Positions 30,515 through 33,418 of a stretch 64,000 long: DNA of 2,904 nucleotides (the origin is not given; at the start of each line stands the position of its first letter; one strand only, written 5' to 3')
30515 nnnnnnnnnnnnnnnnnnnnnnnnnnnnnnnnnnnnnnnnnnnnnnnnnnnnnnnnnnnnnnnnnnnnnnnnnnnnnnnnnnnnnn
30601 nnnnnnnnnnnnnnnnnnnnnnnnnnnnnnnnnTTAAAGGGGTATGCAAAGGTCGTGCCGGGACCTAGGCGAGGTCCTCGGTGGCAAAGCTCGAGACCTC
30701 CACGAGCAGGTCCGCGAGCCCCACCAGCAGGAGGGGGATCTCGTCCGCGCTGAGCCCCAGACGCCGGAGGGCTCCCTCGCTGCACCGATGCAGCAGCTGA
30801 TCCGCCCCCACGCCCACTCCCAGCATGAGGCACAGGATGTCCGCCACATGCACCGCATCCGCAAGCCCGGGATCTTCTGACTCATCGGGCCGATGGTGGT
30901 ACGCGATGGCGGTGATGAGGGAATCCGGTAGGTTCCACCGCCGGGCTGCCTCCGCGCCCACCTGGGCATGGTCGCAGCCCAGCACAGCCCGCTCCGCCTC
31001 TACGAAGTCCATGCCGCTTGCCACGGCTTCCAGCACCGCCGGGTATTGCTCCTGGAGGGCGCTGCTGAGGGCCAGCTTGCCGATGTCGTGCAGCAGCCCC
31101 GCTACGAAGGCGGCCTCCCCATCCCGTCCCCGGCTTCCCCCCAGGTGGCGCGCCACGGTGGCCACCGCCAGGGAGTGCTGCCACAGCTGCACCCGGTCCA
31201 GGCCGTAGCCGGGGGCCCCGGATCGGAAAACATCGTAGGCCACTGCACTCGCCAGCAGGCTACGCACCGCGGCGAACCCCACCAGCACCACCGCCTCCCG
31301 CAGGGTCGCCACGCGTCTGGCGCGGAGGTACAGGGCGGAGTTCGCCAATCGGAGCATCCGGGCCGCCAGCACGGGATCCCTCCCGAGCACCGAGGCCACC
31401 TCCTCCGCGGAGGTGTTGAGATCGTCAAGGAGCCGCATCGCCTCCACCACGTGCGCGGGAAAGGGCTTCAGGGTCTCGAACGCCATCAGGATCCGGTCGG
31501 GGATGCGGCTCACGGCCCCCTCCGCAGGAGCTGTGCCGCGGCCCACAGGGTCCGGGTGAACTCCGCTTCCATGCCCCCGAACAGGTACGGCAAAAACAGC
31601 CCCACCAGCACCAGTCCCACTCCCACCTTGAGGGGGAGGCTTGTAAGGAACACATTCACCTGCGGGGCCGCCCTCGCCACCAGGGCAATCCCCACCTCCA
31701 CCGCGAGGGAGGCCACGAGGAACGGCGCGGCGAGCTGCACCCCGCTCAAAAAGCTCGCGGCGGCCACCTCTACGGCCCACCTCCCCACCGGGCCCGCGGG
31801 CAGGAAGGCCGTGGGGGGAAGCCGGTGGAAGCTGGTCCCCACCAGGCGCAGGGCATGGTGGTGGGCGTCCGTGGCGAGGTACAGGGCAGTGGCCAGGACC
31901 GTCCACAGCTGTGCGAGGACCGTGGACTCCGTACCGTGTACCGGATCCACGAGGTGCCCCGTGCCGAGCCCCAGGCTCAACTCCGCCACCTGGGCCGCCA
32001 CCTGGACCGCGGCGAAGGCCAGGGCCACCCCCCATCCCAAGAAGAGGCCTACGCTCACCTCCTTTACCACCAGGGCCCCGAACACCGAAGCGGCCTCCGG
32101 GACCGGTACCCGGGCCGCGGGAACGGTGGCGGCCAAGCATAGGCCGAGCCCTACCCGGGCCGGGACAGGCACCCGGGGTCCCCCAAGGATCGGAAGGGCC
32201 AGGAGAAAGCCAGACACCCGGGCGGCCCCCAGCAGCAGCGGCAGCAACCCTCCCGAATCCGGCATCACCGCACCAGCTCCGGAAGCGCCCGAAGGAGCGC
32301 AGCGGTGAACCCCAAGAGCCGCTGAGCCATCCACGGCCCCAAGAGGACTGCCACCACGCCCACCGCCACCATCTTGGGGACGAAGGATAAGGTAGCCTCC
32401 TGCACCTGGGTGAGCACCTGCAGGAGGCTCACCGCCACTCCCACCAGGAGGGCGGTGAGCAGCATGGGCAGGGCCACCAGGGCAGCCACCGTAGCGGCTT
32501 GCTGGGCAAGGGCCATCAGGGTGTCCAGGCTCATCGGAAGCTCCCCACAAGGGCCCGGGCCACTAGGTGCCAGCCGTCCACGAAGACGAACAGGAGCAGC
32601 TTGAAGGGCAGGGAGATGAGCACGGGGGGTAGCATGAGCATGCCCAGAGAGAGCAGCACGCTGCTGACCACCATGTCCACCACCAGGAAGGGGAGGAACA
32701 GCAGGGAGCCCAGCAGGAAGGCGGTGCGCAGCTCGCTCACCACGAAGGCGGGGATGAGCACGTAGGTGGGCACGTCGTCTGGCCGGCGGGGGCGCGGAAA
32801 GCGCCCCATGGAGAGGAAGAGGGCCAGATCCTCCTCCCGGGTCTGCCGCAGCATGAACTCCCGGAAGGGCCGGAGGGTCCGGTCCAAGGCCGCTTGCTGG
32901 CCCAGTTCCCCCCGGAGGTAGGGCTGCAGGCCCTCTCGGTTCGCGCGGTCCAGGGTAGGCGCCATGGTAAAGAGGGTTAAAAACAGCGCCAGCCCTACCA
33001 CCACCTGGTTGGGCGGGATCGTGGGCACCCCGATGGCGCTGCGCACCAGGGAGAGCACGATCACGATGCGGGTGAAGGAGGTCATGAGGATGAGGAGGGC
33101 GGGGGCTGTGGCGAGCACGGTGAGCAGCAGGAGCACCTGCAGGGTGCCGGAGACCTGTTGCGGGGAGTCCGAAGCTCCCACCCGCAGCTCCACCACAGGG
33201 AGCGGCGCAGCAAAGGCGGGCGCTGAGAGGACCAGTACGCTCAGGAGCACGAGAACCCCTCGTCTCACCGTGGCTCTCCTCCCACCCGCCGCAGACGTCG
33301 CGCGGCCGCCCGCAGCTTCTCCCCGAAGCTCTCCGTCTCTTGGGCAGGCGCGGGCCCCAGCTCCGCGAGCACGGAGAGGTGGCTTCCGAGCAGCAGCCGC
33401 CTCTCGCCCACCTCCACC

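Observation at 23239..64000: Bacillus-type fla/che supercluster that appears to be driven by sigma-54 rather than sigmaA/sigmaD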

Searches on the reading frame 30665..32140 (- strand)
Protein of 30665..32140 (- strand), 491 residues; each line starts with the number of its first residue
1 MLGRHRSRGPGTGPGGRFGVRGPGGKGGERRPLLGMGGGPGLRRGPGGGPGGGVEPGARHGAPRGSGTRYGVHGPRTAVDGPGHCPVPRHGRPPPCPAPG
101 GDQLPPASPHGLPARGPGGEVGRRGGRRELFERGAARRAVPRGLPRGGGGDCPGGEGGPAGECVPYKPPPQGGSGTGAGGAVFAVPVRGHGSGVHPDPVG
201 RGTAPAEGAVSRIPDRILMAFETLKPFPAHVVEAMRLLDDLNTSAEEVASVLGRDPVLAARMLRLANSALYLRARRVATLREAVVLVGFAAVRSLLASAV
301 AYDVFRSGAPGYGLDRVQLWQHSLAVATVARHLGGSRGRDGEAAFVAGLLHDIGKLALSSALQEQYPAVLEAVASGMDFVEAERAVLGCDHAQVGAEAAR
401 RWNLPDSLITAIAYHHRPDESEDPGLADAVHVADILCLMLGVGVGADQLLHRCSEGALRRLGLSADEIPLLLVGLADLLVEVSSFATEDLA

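Call 12: search_protein_families(library=pfam, proteins=[window:30665-32140:-], max_evalue=0.001)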
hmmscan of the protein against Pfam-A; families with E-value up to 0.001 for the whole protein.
window:30665-32140:- (491 aa): 3 families
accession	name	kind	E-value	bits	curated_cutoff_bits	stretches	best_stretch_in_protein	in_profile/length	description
PF08668.18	HDOD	-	2.2e-57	194.2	22.9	1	225-418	2-196/196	HDOD domain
PF01966.28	HD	-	1.6e-14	54.6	22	1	320-436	2-113/116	HD domain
PF18019.7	Cas3_HD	-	1.9e-05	25.2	23.1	1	318-423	28-137/207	Cas3, HD domain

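Call 47: search_protein_families(library=ncbifam, proteins=[window:30665-32140:-], max_evalue=0.001)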
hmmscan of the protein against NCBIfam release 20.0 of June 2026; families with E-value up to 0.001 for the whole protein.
window:30665-32140:- (491 aa): 6 families
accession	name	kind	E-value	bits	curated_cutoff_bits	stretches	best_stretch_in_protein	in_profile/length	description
TIGR00277.1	HDIG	domain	1.5e-13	50.4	27.6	1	319-416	5-82/84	HDIG domain-containing metalloprotein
TIGR03319.1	RNase_Y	equivalog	3.4e-09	35.8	454.35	0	320-355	331-366/514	ribonuclease Y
TIGR01596.1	cas3_HD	equivalog_domain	1.3e-08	35.1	43.45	1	319-422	1-107/178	CRISPR-associated endonuclease Cas3''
TIGR00488.1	TIGR00488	equivalog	3.6e-06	27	70.15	1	320-450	10-134/173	bis(5'-nucleosyl)-tetraphosphatase (symmetrical) YqeK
NF005519.0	PRK07152.1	equivalog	8.6e-06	24.9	315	1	320-437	198-307/361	nicotinate-nucleotide adenylyltransferase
NF009344.0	PRK12705.1-1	equivalog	2.5e-05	23.1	831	0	390-422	433-465/572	hypothetical protein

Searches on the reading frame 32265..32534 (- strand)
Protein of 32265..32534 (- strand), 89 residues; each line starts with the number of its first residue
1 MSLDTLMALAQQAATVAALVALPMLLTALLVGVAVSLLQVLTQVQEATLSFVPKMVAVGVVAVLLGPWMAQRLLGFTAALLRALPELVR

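Call 11: search_protein_families(library=pfam, proteins=[window:32265-32534:-], max_evalue=0.001)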
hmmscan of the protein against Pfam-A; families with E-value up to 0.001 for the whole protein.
window:32265-32534:- (89 aa): 1 family
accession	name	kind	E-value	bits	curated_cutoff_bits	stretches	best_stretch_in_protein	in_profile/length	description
PF01313.24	Bac_export_3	-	2.5e-24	85.4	25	1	6-77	2-73/74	Bacterial export proteins, family 3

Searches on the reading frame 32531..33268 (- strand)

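Call 11: search_protein_families(library=pfam, proteins=[window:32531-33268:-], max_evalue=0.001)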
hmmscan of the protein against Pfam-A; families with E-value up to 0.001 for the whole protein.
window:32531-33268:- (245 aa): 1 family
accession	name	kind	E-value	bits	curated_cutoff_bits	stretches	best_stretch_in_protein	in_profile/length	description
PF00813.25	FliP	-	1.1e-77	260.7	26.9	1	48-240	1-191/191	FliP family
